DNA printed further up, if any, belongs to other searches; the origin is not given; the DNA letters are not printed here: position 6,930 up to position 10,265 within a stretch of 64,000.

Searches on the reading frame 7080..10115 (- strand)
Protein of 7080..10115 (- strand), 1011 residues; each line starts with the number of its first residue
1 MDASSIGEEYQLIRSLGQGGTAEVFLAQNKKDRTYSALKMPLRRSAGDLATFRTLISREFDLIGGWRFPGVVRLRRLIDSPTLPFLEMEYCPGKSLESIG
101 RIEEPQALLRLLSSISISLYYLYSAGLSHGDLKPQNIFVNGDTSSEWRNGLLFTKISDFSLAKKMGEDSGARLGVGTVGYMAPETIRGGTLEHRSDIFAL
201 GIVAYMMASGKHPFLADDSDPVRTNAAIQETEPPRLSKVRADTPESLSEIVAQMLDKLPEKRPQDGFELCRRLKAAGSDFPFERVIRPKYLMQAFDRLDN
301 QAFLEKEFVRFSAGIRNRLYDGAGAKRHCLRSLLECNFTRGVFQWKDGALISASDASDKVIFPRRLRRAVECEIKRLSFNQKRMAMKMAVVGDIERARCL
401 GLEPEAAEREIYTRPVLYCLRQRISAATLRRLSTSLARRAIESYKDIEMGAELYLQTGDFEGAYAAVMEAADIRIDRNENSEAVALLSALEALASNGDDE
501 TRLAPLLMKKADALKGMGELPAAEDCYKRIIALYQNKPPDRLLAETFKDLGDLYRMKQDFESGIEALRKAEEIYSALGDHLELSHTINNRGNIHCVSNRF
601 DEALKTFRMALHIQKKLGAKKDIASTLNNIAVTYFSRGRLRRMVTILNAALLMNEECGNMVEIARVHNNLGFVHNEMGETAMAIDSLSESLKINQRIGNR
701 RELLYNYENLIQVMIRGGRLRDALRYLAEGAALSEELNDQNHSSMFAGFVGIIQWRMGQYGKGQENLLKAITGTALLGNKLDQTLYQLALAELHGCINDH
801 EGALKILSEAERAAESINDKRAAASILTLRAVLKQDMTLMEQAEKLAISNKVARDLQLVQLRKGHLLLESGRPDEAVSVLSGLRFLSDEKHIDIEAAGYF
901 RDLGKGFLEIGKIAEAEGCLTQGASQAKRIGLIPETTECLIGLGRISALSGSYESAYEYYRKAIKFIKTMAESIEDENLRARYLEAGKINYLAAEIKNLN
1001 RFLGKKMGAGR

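Call 70: search_protein_families(library=ncbifam, proteins=[window:7080-10115:-], max_evalue=1)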
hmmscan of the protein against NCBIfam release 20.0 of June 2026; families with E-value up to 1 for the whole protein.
window:7080-10115:- (1011 aa): 27 families (the best 25 are shown)
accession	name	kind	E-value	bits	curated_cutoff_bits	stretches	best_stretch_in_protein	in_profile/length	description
NF033483.0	PknB_PASTA_kin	equivalog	7.5e-37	127.6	450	1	6-278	5-270/563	Stk1 family PASTA domain-containing Ser/Thr kinase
NF052427.1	StpK7MSMEG_1200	equivalog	4.3e-25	88.2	900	1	1-276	1-268/601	serine/threonine protein kinase StpK7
NF047741.1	antiphage_MADS6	equivalog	3.6e-20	72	460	2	110-276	303-460/612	methylation-associated defense system protein kinase MAD6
NF009651.0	PRK13184.1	equivalog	3.9e-20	71.5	839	1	8-268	2-282/932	serine/threonine-protein kinase PknD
NF053520.1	HK_Porph_FimS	equivalog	5.4e-16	58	600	1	485-739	66-319/618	sensor histidine kinase FimS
NF033442.0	BREX_PglW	equivalog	1.1e-15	56.5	990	2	5-183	509-677/1391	BREX system serine/threonine kinase PglW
NF038150.1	lanthi_synth_IV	equivalog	1.5e-14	53.3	650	1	77-264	261-444/851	class IV lanthionine synthetase LanL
NF041717.1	HaaA_phane_TPR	equivalog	6e-14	51.1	1125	2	517-698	685-866/882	cyclophane-containing RiPP biosynthesis TPR protein HaaT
NF053617.1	SARPRegAfsRStmc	equivalog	8.2e-13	47.2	1430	1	550-695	742-887/986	SARP-family global regulator AfsR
NF053615.1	SerThrKinAfsKStmc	equivalog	7.5e-11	41.4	1300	1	10-263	15-255/809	protein serine/threonine kinase AfsK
TIGR03903.1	TOMM_kin_cyc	equivalog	9.9e-11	40.2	705.75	2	50-207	19-182/1267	TOMM system kinase/cyclase fusion protein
NF058632.1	SerThrKinPrkT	equivalog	2.3e-07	30.1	280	1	8-143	21-154/322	serine/threonine protein kinase PrkT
NF053720.1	NsdA_fam_reg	subfamily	6e-07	29.3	75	1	718-877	215-388/432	NsdA family TPR-like regulatory protein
NF038151.1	lanthi_synth_III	equivalog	1e-06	27.5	575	1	85-232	300-447/833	class III lanthionine synthetase LanKC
NF053779.1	BT3442_fam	equivalog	2.2e-05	23.4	940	3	542-613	180-251/563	BT3442 family protein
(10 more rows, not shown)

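Call 78: search_protein_families(library=pfam, proteins=[window:7080-10115:-], max_evalue=0.001)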
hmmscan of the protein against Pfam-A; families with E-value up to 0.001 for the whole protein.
window:7080-10115:- (1011 aa): 16 families
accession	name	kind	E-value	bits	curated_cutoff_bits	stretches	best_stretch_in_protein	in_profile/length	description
PF00069.31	Pkinase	-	3.5e-39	135.2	31.7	1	10-263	1-252/263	Protein kinase domain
PF13424.12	TPR_12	-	1.8e-33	115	30.1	3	506-575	5-76/77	Tetratricopeptide repeat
PF00515.34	TPR_1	-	1.1e-24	85.6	27.8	0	664-695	1-32/34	Tetratricopeptide repeat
PF07719.23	TPR_2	-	9.1e-20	69.5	27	0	938-965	2-29/34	Tetratricopeptide repeat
PF07714.23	PK_Tyr_Ser-Thr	-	2.2e-19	70.2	23.1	1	11-264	2-250/258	Protein tyrosine and serine/threonine kinase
PF13181.12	TPR_8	-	6.3e-19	66.9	25.7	0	940-965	4-29/34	Tetratricopeptide repeat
PF17874.7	TPR_MalT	-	5.7e-16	59.2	45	1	587-832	43-288/336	MalT-like TPR region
PF13374.12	TPR_10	-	6.4e-11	42.3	27.5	0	624-642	2-20/42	Tetratricopeptide repeat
PF13428.12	TPR_14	-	2.9e-10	40.2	23.5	0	506-536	3-33/44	Tetratricopeptide repeat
PF13432.12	TPR_16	-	5e-10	40.1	32.7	0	902-964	2-58/65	Tetratricopeptide repeat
PF14938.12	SNAP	-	6.6e-08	32.8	25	0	592-690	43-141/282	Soluble NSF attachment protein, SNAP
PF13176.12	TPR_7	-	2.4e-05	24.5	27.9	0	940-964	2-28/36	Tetratricopeptide repeat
PF24885.1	TPR_NPHP3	-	8.8e-05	22.4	100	0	540-634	95-193/239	Nephrocystin-3 TPR domain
PF21126.3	KATNA1_MIT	-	9.4e-05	22.5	23.1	1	943-984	7-48/64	Katanin p60 subunit A1, MIT domain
PF10602.15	RPN7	-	0.00016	21.8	29.6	0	654-773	26-142/174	26S proteasome subunit RPN7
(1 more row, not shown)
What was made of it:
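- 7080..10115 (-): Ser/Thr kinase-TPR protein (1011 aa, no TM), convergent with the peptide gene: conserved neighbour. Pkinase 3.5e-39 plus TPR (calls 70, 78).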

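Call 90: find_homologous_proteins(query=window:7080-10115:-, max_evalue=1e-30)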
Query window:7080-10115:- (1011 aa): 95 proteins with E <= 1e-30 among 8000 candidates.
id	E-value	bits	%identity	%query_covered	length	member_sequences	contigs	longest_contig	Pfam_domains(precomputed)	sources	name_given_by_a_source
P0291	0.0e+0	2237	100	100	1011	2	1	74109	PF13176.13,PF13428.13,PF13374.13,PF07714.24,PF00069.32,PF17874.8,PF00515.35,PF13424.13,PF14938.13,PF13432.13,PF13181.13,PF07719.24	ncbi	ncbi:MAG: tetratricopeptide repeat protein [Candidatus Zixiibacteriota bacterium]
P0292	0.0e+0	1796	79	100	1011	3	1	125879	PF10602.16,PF13428.13,PF13374.13,PF07714.24,PF00069.32,PF17874.8,PF00515.35,PF13424.13,PF14938.13,PF13432.13,PF13181.13,PF07719.24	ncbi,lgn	-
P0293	0.0e+0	1708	77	100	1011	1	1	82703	PF13176.13,PF24885.2,PF13428.13,PF13374.13,PF07714.24,PF00069.32,PF17874.8,PF00515.35,PF13424.13,PF28559.1,PF14938.13,PF13181.13,PF07719.24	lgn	-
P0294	0.0e+0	1369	62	100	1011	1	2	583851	PF07714.24,PF00069.32,PF17874.8,PF00515.35,PF13424.13,PF28559.1,PF14938.13,PF13428.13,PF13181.13,PF07719.24,PF13374.13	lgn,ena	-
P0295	5.3e-266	903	45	99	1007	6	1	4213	PF10602.16,PF12862.14,PF13176.13,PF24885.2,PF13428.13,PF13374.13,PF14559.13,PF07714.24,PF00069.32,PF17874.8,PF00515.35,PF13424.13,PF13181.13,PF07719.24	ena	-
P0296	4.8e-261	887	44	100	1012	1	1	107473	PF13176.13,PF13428.13,PF13374.13,PF07714.24,PF00069.32,PF17874.8,PF00515.35,PF13424.13,PF28559.1,PF14938.13,PF13181.13,PF07719.24,PF13174.13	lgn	-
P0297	1.2e-260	886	44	99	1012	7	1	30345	PF07714.24,PF00069.32,PF17874.8,PF00515.35,PF13424.13,PF13176.13,PF14938.13,PF13428.13,PF13181.13,PF07719.24,PF13374.13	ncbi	-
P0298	2.2e-260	885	44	99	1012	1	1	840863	PF13176.13,PF24885.2,PF13428.13,PF13374.13,PF14559.13,PF07714.24,PF00069.32,PF17874.8,PF00515.35,PF13424.13,PF14938.13,PF13432.13,PF13181.13,PF07719.24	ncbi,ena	-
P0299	4.2e-250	851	44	99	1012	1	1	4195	PF10602.16,PF23914.2,PF13176.13,PF24885.2,PF13428.13,PF13374.13,PF14559.13,PF07714.24,PF00069.32,PF10516.16,PF17874.8,PF00515.35,PF13424.13,PF14938.13,PF13432.13,PF13181.13,PF07719.24,PF13174.13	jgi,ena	-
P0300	2.0e-237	809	41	99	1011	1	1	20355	PF25058.2,PF13176.13,PF24885.2,PF13428.13,PF13374.13,PF07714.24,PF00069.32,PF17874.8,PF00515.35,PF13424.13,PF14938.13,PF13181.13,PF07719.24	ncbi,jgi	jgi:serine/threonine protein kinase/Tfp pilus assembly protein PilF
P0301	4.9e-235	801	41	99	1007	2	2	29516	PF12862.14,PF25058.2,PF13176.13,PF24885.2,PF13428.13,PF13374.13,PF07714.24,PF00069.32,PF10516.16,PF17874.8,PF00515.35,PF13424.13,PF14938.13,PF13432.13,PF13181.13,PF07719.24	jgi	jgi:serine/threonine protein kinase/Tfp pilus assembly protein PilF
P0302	6.2e-235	801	41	100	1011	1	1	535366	PF07714.24,PF00069.32,PF13414.13,PF17874.8,PF00515.35,PF13424.13,PF13176.13,PF24885.2,PF13181.13,PF07719.24,PF13374.13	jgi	jgi:serine/threonine protein kinase/Tfp pilus assembly protein PilF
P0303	7.2e-235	800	41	100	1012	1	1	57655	PF07714.24,PF00069.32,PF17874.8,PF00515.35,PF13424.13,PF13176.13,PF24885.2,PF13432.13,PF13181.13,PF07719.24,PF13374.13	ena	-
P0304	5.3e-228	778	41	99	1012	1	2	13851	PF12862.14,PF25058.2,PF13176.13,PF24885.2,PF13428.13,PF13374.13,PF14559.13,PF07714.24,PF00069.32,PF17874.8,PF00515.35,PF13424.13,PF14938.13,PF13432.13,PF13181.13,PF07719.24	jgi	jgi:serine/threonine protein kinase/tetratricopeptide (TPR) repeat protein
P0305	2.3e-226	772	40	99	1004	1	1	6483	PF10952.16,PF13176.13,PF13428.13,PF13374.13,PF07714.24,PF00069.32,PF10516.16,PF17874.8,PF00515.35,PF13424.13,PF14938.13,PF13432.13,PF13181.13,PF07719.24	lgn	-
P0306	2.2e-218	746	39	100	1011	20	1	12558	PF09976.16,PF12862.14,PF25058.2,PF13176.13,PF24885.2,PF13374.13,PF07714.24,PF00069.32,PF17874.8,PF00515.35,PF13424.13,PF14938.13,PF13181.13,PF07719.24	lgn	-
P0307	3.3e-216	739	39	99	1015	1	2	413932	PF12862.14,PF13176.13,PF24885.2,PF13428.13,PF13374.13,PF07714.24,PF00069.32,PF17874.8,PF00515.35,PF13424.13,PF14938.13,PF13181.13,PF07719.24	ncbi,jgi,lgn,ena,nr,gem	ncbi:MAG: hypothetical protein CVT49_02300 [candidate division Zixibacteria bacterium HGW-Zixibacter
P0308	3.0e-212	726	38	99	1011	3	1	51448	PF12862.14,PF13176.13,PF24885.2,PF13428.13,PF13374.13,PF14559.13,PF07714.24,PF00069.32,PF25068.3,PF17874.8,PF00515.35,PF13424.13,PF14938.13,PF13181.13,PF07719.24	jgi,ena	-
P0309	1.6e-211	723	39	99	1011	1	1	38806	PF07714.24,PF00069.32,PF17874.8,PF00515.35,PF13424.13,PF24885.2,PF14938.13,PF13181.13,PF07719.24,PF22116.2,PF13374.13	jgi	-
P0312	5.0e-199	682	38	100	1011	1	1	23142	PF10602.16,PF12862.14,PF13176.13,PF24885.2,PF13428.13,PF13374.13,PF07714.24,PF00069.32,PF17874.8,PF00515.35,PF13424.13,PF14938.13,PF13181.13,PF07719.24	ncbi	-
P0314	2.6e-195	669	37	100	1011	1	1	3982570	PF10602.16,PF12862.14,PF13176.13,PF13374.13,PF07714.24,PF00069.32,PF17874.8,PF00515.35,PF13424.13,PF14938.13,PF13181.13,PF07719.24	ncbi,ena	-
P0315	4.5e-185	636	37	99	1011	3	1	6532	PF10602.16,PF13176.13,PF24885.2,PF13428.13,PF13374.13,PF07714.24,PF00069.32,PF17874.8,PF00515.35,PF13424.13,PF13181.13,PF07719.24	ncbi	-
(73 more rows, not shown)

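Call 91: find_encoding_contigs(protein=P0292, flank=5000, max_places=1)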
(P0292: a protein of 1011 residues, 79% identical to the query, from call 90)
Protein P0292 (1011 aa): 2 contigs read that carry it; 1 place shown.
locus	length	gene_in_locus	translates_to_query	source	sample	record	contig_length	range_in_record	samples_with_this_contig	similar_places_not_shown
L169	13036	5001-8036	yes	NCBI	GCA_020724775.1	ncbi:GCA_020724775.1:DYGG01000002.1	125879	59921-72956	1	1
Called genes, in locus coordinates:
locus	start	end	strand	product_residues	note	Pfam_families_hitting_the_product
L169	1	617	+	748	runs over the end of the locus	-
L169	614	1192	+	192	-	PF00293:NUDIX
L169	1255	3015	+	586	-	PF18939:DUF5686 (weak), PF01103:Omp85 (weak)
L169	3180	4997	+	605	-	PF01590:GAF, PF13185:GAF_2, PF13492:GAF_3, PF08448:PAS_4, PF00512:HisKA (weak), PF02518:HATPase_c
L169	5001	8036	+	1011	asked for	PF00069:Pkinase, PF07714:PK_Tyr_Ser-Thr, PF10602:RPN7 (faint), PF13374:TPR_10 (faint), PF14938:SNAP (faint), PF13424:TPR_12, PF17874:TPR_MalT (weak), PF13424:TPR_12, +5 more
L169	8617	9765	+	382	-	PF00890:FAD_binding_2 (weak), PF01266:DAO, PF01946:Thi4 (weak), PF07992:Pyr_redox_2 (faint), PF13450:NAD_binding_8 (weak)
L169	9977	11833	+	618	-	PF13941:MutL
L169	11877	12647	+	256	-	-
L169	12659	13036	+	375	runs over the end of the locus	-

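Call 92: find_encoding_contigs(protein=P0307, flank=5000, max_places=1)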
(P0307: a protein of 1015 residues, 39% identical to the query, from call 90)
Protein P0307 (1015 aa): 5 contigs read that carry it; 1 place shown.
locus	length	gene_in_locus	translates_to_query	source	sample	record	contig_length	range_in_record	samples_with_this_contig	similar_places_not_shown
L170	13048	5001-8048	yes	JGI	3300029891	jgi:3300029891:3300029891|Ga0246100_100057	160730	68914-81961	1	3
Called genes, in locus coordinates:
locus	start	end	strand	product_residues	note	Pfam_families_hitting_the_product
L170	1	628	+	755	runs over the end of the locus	PF07228:SpoIIE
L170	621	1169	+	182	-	PF00293:NUDIX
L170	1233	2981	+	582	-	PF01103:Omp85 (faint)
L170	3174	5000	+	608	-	PF01590:GAF, PF13185:GAF_2, PF13492:GAF_3, PF08448:PAS_4 (weak), PF00512:HisKA, PF02518:HATPase_c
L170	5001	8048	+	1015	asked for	PF00069:Pkinase, PF07714:PK_Tyr_Ser-Thr, PF13181:TPR_8 (faint), PF13428:TPR_14 (faint), PF00515:TPR_1 (faint), PF13424:TPR_12, PF24885:TPR_NPHP3, PF13424:TPR_12, +6 more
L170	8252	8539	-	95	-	-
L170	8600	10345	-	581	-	PF00654:Voltage_CLC, PF00571:CBS (weak)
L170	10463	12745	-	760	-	PF13860:FlgD_ig (weak)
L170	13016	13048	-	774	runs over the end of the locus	PF09826:Beta_propel (faint), PF08309:LVIVD, PF00404:Dockerin_1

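Call 93: find_encoding_contigs(protein=P0302, flank=5000, max_places=1)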
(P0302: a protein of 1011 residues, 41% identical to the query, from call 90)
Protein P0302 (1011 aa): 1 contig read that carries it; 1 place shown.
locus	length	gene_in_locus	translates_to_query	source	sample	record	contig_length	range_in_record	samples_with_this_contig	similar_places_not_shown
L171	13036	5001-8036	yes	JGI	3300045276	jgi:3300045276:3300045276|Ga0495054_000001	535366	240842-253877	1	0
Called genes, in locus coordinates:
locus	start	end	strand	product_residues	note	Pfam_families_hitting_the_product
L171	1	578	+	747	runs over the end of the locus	PF07228:SpoIIE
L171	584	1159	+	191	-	PF00293:NUDIX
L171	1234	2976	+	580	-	-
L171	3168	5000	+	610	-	PF01590:GAF, PF13185:GAF_2, PF13492:GAF_3, PF08448:PAS_4 (weak), PF00512:HisKA (weak), PF02518:HATPase_c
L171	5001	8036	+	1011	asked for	PF00069:Pkinase, PF07714:PK_Tyr_Ser-Thr, PF13424:TPR_12, PF17874:TPR_MalT (weak), PF13424:TPR_12, PF13374:TPR_10 (weak), PF17874:TPR_MalT (weak), PF13424:TPR_12, +6 more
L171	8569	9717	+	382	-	PF00890:FAD_binding_2 (faint), PF01266:DAO, PF07992:Pyr_redox_2 (faint), PF12831:FAD_oxidored (faint)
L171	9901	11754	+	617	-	PF13941:MutL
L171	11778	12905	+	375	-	-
